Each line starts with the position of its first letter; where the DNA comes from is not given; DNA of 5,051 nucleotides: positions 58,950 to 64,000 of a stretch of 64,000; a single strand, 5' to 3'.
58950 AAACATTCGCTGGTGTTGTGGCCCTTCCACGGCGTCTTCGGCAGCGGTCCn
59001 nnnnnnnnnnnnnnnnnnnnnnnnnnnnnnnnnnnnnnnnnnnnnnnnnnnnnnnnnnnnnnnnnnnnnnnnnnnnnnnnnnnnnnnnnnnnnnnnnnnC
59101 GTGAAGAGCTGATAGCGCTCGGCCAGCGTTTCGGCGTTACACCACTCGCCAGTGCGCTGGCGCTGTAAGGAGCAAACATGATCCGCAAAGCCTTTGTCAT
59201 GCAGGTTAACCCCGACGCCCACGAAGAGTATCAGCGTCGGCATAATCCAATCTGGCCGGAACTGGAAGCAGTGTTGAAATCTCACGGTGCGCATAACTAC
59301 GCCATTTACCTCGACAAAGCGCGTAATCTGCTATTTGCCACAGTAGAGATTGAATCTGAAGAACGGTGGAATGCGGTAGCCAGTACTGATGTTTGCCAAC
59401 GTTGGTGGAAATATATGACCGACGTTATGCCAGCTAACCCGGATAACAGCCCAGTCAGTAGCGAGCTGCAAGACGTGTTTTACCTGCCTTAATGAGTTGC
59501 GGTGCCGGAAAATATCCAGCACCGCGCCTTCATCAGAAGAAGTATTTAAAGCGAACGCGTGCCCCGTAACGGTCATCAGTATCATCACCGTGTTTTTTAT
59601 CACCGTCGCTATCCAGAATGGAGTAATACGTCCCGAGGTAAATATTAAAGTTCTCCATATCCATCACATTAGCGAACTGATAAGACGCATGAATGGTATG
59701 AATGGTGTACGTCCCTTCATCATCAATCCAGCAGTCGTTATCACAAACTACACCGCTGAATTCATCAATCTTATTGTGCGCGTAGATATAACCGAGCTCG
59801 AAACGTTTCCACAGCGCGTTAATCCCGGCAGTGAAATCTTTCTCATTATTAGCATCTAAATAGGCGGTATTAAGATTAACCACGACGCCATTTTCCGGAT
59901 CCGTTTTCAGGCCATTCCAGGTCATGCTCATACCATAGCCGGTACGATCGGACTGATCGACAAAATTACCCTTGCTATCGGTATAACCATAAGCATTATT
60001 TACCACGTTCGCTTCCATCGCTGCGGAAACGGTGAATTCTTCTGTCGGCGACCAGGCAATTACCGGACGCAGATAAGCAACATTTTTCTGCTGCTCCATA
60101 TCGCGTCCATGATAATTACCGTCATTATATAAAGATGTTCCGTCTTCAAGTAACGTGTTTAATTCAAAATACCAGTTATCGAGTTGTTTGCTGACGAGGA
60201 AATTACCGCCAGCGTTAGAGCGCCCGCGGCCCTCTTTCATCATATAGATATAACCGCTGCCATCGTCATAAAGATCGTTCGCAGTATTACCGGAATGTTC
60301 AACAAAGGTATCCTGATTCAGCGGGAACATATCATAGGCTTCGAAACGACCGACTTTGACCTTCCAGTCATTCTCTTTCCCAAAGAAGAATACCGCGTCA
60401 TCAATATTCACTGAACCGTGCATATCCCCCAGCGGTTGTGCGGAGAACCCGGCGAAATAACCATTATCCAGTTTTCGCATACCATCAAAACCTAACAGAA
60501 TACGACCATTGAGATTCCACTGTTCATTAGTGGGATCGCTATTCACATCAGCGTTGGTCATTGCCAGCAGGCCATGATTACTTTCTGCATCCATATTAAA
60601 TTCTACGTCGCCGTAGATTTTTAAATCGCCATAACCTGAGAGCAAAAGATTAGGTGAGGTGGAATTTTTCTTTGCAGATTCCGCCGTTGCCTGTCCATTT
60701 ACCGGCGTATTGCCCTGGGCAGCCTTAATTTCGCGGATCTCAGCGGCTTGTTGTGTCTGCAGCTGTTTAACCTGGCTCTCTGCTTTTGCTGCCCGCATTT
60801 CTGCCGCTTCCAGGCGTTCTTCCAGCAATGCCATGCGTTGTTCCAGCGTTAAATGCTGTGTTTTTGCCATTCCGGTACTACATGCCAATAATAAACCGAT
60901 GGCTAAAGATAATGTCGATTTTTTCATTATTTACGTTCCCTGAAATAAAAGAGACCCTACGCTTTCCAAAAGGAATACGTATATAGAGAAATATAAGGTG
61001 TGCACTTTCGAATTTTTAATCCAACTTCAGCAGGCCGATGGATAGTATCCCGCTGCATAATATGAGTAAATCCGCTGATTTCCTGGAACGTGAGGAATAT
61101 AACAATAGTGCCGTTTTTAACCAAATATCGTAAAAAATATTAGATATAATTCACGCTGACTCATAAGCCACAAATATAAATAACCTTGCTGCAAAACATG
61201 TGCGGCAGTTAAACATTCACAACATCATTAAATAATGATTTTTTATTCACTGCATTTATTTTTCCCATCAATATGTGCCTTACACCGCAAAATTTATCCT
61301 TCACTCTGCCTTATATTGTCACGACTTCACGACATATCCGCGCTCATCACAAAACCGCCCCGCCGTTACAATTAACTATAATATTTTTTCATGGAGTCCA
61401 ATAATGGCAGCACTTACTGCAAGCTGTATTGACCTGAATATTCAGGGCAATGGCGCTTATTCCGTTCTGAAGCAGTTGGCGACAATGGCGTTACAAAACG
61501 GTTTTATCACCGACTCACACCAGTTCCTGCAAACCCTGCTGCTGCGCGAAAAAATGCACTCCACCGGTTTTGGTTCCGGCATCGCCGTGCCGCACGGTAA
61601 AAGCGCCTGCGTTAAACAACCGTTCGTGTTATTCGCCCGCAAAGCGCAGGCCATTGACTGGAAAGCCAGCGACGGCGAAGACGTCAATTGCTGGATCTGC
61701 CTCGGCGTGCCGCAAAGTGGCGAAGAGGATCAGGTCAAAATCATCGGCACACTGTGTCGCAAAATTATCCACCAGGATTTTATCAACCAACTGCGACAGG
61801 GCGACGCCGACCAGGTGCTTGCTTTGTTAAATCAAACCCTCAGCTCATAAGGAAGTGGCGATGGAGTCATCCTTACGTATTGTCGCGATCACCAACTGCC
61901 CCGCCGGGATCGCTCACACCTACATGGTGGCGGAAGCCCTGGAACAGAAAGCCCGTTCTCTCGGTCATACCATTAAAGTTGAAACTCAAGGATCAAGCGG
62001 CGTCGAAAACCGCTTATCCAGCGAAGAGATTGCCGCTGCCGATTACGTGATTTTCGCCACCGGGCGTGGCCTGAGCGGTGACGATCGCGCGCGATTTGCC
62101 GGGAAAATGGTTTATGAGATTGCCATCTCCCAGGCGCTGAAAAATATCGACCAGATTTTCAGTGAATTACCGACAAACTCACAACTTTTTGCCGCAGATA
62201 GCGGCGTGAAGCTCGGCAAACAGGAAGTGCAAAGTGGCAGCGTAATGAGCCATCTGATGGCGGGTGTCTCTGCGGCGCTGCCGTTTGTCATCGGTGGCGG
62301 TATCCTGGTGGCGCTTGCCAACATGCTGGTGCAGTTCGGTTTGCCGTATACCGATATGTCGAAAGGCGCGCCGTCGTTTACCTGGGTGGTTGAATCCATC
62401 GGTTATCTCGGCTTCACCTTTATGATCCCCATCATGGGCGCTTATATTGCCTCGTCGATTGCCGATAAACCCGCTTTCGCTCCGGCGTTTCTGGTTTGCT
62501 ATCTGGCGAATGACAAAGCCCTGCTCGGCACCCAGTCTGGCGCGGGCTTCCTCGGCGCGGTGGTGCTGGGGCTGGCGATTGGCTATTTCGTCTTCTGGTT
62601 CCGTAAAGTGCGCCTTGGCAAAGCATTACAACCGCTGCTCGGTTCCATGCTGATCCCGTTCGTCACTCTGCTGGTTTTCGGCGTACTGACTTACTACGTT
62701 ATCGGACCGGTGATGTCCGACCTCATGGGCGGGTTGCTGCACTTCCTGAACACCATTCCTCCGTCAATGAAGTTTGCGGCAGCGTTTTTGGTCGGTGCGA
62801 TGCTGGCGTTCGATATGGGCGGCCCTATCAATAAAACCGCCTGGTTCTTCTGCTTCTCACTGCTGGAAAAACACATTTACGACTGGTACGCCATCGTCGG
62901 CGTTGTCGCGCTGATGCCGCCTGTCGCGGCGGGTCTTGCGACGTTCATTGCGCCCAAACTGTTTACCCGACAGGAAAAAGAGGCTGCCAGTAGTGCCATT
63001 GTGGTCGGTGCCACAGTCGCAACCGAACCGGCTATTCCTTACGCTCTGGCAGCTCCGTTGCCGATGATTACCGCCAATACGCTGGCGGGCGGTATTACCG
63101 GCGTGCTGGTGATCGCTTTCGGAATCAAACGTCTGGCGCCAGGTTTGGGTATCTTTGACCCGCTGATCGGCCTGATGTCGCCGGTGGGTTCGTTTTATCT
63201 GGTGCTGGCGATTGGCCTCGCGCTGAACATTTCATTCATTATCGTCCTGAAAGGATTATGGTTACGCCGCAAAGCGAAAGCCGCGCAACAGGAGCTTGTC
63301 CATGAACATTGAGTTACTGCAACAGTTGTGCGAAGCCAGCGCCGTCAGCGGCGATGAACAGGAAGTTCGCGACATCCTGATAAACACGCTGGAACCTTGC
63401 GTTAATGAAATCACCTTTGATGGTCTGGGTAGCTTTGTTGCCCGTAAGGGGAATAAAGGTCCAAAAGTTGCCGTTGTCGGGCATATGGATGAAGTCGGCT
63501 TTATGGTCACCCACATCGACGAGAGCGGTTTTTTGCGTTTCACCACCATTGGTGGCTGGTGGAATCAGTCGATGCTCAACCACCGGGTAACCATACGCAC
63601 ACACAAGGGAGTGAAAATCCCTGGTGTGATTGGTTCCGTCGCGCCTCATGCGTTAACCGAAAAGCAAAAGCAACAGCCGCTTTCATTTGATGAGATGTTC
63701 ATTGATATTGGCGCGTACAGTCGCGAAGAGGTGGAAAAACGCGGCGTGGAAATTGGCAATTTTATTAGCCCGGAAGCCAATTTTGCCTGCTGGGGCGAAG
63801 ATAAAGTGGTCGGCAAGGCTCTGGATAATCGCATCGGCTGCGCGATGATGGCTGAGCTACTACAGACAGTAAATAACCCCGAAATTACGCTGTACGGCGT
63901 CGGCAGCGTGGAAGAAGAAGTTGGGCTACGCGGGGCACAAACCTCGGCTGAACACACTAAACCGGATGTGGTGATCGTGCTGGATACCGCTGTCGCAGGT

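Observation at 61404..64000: frv cryptic PTS operon present and apparently intact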

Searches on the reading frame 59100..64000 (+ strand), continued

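Call 38: find_encoding_contigs(protein=P0108, flank=9000, max_places=2)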
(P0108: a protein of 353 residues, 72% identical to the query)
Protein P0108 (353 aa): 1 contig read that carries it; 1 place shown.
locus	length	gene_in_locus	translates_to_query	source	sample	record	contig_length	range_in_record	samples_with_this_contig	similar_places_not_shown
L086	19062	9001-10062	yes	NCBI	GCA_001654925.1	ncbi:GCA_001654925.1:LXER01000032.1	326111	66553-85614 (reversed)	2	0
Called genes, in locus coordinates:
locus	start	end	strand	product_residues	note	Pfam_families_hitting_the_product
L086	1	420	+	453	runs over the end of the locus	PF00367:PTS_EIIB, PF02378:PTS_EIIC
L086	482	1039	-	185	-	-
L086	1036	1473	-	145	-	PF00359:PTS_EIIA_2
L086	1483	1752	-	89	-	-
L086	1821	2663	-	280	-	PF01116:F_bP_aldolase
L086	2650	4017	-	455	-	PF03611:EIIC-GAT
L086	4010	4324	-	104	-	PF02302:PTS_IIB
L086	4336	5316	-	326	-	PF00365:PFK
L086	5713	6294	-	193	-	PF12464:Mac, PF25087:GMPPB_C (faint), PF00132:Hexapep, PF14602:Hexapep_2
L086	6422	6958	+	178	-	PF25084:LbH_EIF2B (faint), PF00132:Hexapep, PF14602:Hexapep_2 (weak)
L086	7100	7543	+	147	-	PF00359:PTS_EIIA_2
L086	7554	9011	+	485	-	PF02302:PTS_IIB, PF25554:PTS_EIIB_BC_N, PF02378:PTS_EIIC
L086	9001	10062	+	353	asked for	PF27529:AMPT (weak), PF05343:Peptidase_M42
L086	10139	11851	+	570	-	PF08279:HTH_11, PF00359:PTS_EIIA_2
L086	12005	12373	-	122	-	-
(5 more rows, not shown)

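Call 46: search_solved_structures(query=L001:11273-13021:+, max_evalue=0.01)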
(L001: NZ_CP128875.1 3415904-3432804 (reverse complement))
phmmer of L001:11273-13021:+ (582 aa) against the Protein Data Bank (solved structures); distinct sequences matched with E-value up to 0.01: 0.

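Call 47: search_solved_structures(query=L001:10203-11273:+, max_evalue=1e-20)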
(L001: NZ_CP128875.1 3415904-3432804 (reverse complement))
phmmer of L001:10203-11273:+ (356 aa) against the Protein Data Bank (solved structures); distinct sequences matched with E-value up to 1e-20: 20.
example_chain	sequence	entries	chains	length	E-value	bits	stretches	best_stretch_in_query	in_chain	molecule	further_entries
1vhe_A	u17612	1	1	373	1.6e-85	290.2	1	3-347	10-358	aminopeptidase/glucanase homolog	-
5ds0_A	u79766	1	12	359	9.5e-82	277.9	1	2-349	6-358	Peptidase M42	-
9qr6_A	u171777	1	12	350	3.1e-71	243.3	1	3-335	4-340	Putative aminopeptidase MJ0555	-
1y0r_A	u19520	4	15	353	1.2e-66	228.1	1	2-339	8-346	Frv operon protein FrvX | Tetrahedral aminopeptidase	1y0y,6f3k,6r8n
1xfo_A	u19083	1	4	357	1.3e-66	228.1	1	2-339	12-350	Frv operon protein FrvX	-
4wwv_A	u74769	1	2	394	3.1e-61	210.4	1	3-347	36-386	Aminopeptidase from family M42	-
4p6y_A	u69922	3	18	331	7e-55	189.5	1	4-337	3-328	Aminopeptidase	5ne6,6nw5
3isx_A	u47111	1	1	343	7.4e-55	189.4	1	4-337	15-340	Endoglucanase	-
5l6z_A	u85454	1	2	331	9.1e-54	185.8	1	4-337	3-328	leucylaminopeptidase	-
5ne7_A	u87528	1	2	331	1.7e-53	184.9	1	4-337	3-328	AMINOPEPTIDASE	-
5ne8_A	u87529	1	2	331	1.7e-53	184.9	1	4-337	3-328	AMINOPEPTIDASE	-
2fvg_A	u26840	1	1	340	3e-52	180.9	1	6-335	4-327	endoglucanase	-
5ne9_A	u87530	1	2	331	4.3e-52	180.3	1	4-337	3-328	AMINOPEPTIDASE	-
1ylo_A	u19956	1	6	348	4.6e-51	177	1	1-353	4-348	hypothetical protein SF2450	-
2pe3_A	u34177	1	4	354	2.8e-48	167.8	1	4-340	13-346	354aa long hypothetical operon protein Frv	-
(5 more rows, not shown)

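Call 59: search_protein_families(library=ncbifam, proteins=[L001:11273-13021:+, L001:10203-11273:+], max_evalue=0.01)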
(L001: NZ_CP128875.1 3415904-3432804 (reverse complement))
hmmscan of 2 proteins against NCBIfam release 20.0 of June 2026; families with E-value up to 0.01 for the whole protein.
L001:11273-13021:+ (582 aa): 5 families
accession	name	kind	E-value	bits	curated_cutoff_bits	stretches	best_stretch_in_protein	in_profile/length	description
NF007366.0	PRK09863.1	equivalog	0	1037.9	426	1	1-582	1-586/586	putative frv operon regulatory protein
NF053736.1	AcpB_EbpR_MafR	subfamily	2.3e-07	30.4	130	1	4-74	6-77/481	AcpB/EbpR/MafR family transcriptional regulator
TIGR00848.1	fruA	subfamily_domain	1.4e-05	25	103.5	1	457-560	12-122/129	fructose PTS transporter subunit IIA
TIGR01419.1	nitro_reg_IIA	equivalog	0.00098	19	138.7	1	454-560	13-123/145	PTS IIA-like nitrogen regulatory protein PtsN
NF008145.0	PRK10896.1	equivalog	0.0084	15.8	221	0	484-558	52-131/161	PTS IIA-like nitrogen regulatory protein PtsN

L001:10203-11273:+ (356 aa): 11 families
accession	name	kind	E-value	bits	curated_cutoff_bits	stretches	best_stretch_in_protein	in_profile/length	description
NF007367.0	PRK09864.1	equivalog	1.8e-251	832.8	569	1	1-356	1-356/356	aminopeptidase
NF007421.0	PRK09961.1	equivalog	1.3e-83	280.7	412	1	1-353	1-345/345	aminopeptidase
TIGR03107.1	glu_aminopep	equivalog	1.8e-63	214.6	469.7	1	6-348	4-348/350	glutamyl aminopeptidase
NF040822.1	lys_aminopep_Arch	equivalog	1e-58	199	700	1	2-342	3-339/345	lysyl aminopeptidase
TIGR03106.1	trio_M42_hydro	equivalog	1.2e-16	60.6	397.75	1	11-231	14-241/343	osmoprotectant NAGGN system M42 family peptidase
NF003367.0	PRK04443.1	equivalog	6.8e-10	38.8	363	1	3-65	10-72/349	[LysW]-lysine hydrolase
TIGR01902.1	dapE-lys-deAc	subfamily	8.4e-05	22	163.1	1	4-69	1-67/340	N-acetyl-ornithine/N-acetyl-lysine deacetylase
NF009555.0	PRK13004.1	equivalog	0.00011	21.2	321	1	3-67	18-83/399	YgeY family selenium metabolism-linked hydrolase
TIGR01900.1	dapE-gram_pos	equivalog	0.00092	18.2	304.2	1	3-66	6-70/351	succinyl-diaminopimelate desuccinylase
NF009557.0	PRK13009.1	equivalog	0.0019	17.4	284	0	3-65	6-71/377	succinyl-diaminopimelate desuccinylase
TIGR01246.1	dapE_proteo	equivalog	0.0049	15.9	361.8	0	3-65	2-67/370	succinyl-diaminopimelate desuccinylase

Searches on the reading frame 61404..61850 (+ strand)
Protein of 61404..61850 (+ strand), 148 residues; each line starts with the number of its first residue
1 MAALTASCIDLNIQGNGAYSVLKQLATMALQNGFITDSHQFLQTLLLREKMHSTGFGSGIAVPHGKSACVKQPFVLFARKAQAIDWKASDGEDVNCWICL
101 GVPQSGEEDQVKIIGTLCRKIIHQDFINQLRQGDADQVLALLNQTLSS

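Call 3: search_protein_families(library=ncbifam, proteins=[window:61404-61850:+])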
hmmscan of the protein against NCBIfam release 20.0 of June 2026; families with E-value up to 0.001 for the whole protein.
window:61404-61850:+ (148 aa): 9 families
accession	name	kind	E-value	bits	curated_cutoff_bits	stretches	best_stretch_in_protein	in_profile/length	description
NF007389.0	PRK09913.1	equivalog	5.3e-87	289.2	151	1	1-148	1-148/148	PTS fructose transporter subunit IIA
TIGR00848.1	fruA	subfamily_domain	3.2e-43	146.7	103.5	1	4-130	2-129/129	fructose PTS transporter subunit IIA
TIGR01419.1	nitro_reg_IIA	equivalog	8.7e-17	61.3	138.7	1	4-142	6-143/145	PTS IIA-like nitrogen regulatory protein PtsN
NF007293.0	PRK09765.1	equivalog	2.9e-16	59.1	763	1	9-144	13-151/639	PTS 2-O-a-mannosyl-D-glycerate transporter subunit IIABC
NF008145.0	PRK10896.1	equivalog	1.3e-11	44.5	221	1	19-139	29-149/161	PTS IIA-like nitrogen regulatory protein PtsN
NF008319.0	PRK11109.1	equivalog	1.1e-10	41.4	302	1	1-142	1-139/376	fused PTS fructose transporter subunit IIA/HPr protein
NF011663.0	PRK15083.1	subfamily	2.3e-08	32.6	589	1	5-144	498-636/639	PTS mannitol transporter subunit IICBA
NF007236.0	PRK09665.1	equivalog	3.4e-07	30.1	139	1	16-145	13-144/150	PTS galactitol transporter subunit IIA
NF010351.0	PRK13779.1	equivalog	5e-07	28.9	766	1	1-91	1-88/503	bifunctional PTS system fructose-specific transporter subunit IIA/HPr protein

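Call 4: search_protein_families(library=pfam, proteins=[window:61404-61850:+])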
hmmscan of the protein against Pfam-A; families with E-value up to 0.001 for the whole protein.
window:61404-61850:+ (148 aa): 1 family
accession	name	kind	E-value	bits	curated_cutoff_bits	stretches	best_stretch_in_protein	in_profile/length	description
PF00359.27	PTS_EIIA_2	-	3.5e-35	121.5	27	1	4-144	3-143/144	Phosphoenolpyruvate-dependent sugar phosphotransferase system, EIIA 2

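Call 54: search_solved_structures(query=window:61404-61850:+, max_evalue=0.00001, show_alignments=2)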
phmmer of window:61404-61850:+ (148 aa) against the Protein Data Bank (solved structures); distinct sequences matched with E-value up to 0.00001: 4.
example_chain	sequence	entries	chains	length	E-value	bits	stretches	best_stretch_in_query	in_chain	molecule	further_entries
4gqx_A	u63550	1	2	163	3.4e-14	56.2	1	30-144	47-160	PTS IIA-like nitrogen-regulatory protein PtsN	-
3urr_A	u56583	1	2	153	4.1e-14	55.9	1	31-144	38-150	PTS IIA-like nitrogen-regulatory protein PtsN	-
2a0j_A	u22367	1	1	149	3.5e-13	52.9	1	37-143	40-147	PTS system, nitrogen regulatory IIA protein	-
1a6j_A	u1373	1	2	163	1.6e-08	37.8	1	40-139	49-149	NITROGEN REGULATORY IIA PROTEIN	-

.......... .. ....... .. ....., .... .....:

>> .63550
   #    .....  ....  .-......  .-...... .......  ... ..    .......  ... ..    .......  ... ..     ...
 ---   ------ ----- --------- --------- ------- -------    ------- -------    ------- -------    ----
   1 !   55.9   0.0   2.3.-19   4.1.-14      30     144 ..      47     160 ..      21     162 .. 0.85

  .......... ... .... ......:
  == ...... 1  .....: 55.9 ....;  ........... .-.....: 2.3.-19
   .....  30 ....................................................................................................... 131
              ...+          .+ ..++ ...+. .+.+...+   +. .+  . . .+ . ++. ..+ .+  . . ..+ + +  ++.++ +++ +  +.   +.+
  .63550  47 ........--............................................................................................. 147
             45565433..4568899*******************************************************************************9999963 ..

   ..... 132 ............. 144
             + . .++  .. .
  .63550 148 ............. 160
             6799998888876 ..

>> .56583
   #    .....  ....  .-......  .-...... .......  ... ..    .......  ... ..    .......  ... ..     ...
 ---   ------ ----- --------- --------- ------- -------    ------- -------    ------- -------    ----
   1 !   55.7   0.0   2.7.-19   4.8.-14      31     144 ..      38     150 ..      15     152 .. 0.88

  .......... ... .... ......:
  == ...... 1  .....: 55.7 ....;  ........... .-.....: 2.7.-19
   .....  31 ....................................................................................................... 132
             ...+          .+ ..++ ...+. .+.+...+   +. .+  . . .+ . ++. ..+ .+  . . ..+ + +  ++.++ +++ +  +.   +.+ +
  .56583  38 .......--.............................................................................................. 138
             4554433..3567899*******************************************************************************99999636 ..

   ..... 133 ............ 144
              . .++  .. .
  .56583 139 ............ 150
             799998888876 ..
